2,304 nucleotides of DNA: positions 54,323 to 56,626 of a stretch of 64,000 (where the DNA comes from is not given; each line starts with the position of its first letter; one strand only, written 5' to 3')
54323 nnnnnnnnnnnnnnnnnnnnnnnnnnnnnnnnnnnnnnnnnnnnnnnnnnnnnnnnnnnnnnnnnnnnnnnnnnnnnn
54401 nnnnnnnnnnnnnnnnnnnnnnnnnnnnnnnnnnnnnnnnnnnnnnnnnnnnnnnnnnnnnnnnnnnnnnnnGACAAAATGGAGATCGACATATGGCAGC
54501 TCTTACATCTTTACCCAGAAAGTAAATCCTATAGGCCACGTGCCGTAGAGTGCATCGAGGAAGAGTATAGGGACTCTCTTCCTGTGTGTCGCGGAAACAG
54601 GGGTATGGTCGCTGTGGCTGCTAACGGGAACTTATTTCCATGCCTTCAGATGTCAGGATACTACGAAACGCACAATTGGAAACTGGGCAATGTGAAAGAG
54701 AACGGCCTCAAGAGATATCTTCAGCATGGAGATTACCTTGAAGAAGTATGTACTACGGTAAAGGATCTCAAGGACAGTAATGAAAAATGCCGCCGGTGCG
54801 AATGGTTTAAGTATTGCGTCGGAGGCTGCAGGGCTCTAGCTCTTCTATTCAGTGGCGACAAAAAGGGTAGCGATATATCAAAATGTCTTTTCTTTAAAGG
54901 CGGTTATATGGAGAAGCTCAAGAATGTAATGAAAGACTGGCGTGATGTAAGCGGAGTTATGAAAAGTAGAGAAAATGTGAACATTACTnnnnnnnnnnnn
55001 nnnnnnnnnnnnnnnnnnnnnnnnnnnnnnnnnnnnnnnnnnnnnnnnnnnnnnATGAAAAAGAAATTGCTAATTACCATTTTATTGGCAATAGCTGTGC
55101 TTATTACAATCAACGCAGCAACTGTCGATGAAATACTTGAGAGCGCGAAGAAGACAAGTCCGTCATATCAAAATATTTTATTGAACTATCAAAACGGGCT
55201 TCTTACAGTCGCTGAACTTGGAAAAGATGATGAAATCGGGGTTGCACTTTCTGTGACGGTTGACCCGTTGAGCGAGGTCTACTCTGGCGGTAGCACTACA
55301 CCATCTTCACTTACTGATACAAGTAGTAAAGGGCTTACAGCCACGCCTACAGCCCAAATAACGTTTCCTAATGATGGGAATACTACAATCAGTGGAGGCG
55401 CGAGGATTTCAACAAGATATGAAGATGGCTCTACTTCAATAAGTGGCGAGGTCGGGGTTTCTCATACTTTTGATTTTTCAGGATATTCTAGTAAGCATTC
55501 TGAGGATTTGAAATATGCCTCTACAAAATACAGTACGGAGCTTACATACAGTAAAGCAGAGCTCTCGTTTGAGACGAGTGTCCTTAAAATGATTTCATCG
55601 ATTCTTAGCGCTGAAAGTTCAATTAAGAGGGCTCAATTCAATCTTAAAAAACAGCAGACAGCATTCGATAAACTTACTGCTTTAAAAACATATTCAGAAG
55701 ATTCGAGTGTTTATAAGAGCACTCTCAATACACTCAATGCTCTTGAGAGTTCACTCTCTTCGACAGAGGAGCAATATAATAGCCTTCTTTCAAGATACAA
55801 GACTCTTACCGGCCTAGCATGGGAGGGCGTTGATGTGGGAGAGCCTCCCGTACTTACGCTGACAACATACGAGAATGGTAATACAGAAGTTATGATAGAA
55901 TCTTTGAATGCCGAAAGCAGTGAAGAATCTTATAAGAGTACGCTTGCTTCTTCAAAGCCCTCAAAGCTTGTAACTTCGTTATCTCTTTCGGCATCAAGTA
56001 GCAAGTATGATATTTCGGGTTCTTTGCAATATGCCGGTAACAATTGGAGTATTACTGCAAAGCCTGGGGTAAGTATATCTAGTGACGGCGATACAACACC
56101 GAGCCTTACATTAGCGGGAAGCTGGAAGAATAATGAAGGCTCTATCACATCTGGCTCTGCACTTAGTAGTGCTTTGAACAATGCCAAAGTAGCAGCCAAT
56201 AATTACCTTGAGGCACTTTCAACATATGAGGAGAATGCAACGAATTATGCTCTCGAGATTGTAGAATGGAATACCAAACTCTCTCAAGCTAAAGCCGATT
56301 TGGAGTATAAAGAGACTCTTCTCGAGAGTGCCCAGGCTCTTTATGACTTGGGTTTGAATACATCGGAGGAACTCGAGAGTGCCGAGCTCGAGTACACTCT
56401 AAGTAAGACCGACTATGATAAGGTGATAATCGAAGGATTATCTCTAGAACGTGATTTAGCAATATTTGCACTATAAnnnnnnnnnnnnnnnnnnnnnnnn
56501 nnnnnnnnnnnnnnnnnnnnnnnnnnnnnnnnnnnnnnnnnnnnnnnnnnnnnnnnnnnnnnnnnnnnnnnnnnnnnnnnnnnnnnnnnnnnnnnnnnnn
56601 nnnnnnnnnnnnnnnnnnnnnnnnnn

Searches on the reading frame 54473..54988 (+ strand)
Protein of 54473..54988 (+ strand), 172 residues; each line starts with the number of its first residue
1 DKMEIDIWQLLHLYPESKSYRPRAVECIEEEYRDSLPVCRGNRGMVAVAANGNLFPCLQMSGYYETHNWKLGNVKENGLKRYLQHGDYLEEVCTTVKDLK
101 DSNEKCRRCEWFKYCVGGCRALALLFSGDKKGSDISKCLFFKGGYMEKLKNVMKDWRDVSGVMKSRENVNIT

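Call 68: search_solved_structures(query=window:54473-54988:+, max_evalue=1, show_alignments=5)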
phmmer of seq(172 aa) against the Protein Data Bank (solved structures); distinct sequences matched with E-value up to 1: 4.
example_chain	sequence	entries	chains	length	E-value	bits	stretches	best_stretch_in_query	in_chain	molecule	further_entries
4k36_A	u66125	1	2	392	1.1e-06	31.7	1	47-121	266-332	Anaerobic sulfatase-maturating enzyme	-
4k37_A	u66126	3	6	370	2.8e-06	30.3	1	47-121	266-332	Anaerobic sulfatase-maturating enzyme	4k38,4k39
5wgg_A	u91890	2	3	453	0.00045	23.1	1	38-128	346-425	Radical SAM domain protein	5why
5v1q_A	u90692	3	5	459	0.002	21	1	31-121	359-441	Radical SAM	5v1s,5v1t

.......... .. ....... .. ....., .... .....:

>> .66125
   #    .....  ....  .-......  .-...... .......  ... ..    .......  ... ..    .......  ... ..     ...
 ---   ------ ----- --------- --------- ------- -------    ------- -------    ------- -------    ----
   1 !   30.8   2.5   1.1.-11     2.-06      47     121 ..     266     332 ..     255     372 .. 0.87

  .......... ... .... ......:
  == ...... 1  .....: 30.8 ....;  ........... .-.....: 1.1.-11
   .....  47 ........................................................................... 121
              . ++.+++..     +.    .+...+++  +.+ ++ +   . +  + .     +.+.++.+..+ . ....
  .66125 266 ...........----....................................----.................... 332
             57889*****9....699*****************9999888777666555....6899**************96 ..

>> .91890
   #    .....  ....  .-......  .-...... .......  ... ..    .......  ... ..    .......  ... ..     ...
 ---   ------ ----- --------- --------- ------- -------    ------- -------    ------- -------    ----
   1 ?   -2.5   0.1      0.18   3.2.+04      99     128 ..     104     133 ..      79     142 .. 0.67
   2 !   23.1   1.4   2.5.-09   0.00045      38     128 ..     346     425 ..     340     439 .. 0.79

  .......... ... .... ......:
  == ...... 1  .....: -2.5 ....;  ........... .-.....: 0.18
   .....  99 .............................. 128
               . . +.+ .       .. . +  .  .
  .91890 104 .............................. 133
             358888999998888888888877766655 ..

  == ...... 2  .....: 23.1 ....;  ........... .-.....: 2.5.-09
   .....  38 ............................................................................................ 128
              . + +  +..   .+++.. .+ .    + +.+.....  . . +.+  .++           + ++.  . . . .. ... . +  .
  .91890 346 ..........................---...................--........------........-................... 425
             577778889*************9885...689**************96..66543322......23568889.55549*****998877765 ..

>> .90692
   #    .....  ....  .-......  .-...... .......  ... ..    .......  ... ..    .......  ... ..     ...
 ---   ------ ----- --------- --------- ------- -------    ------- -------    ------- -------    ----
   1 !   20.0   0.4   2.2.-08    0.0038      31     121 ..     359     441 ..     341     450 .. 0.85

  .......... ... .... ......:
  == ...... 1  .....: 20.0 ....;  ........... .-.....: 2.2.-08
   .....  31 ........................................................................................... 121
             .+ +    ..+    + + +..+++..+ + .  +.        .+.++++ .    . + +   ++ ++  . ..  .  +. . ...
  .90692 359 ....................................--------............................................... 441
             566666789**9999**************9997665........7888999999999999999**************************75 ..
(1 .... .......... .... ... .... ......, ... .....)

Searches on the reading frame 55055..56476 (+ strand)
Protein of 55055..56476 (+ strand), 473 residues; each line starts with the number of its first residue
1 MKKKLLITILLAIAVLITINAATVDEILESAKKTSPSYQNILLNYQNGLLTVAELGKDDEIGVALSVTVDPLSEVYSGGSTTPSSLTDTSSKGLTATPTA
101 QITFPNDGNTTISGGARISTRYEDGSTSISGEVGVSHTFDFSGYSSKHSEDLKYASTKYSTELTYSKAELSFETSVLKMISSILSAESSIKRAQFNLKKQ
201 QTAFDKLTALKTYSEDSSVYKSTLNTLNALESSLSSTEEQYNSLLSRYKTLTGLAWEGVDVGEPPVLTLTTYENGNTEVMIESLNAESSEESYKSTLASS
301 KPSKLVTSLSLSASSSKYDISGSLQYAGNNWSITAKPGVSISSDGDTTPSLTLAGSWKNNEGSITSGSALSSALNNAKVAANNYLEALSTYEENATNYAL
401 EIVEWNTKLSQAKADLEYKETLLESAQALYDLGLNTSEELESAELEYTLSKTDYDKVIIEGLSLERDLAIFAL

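Call 3: search_protein_families(library=ncbifam, proteins=[window:55055-56476:+], max_evalue=0.01)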
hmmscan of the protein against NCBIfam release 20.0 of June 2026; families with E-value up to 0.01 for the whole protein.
window:55055-56476:+ (473 aa): 0 families

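Call 4: search_protein_families(library=pfam, proteins=[window:55055-56476:+], max_evalue=0.01)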
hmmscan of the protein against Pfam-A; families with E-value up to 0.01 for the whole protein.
window:55055-56476:+ (473 aa): 1 family
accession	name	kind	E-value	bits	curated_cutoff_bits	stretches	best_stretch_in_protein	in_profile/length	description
PF02321.23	OEP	-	3.4e-06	27.4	22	1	275-459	11-173/187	Outer membrane efflux protein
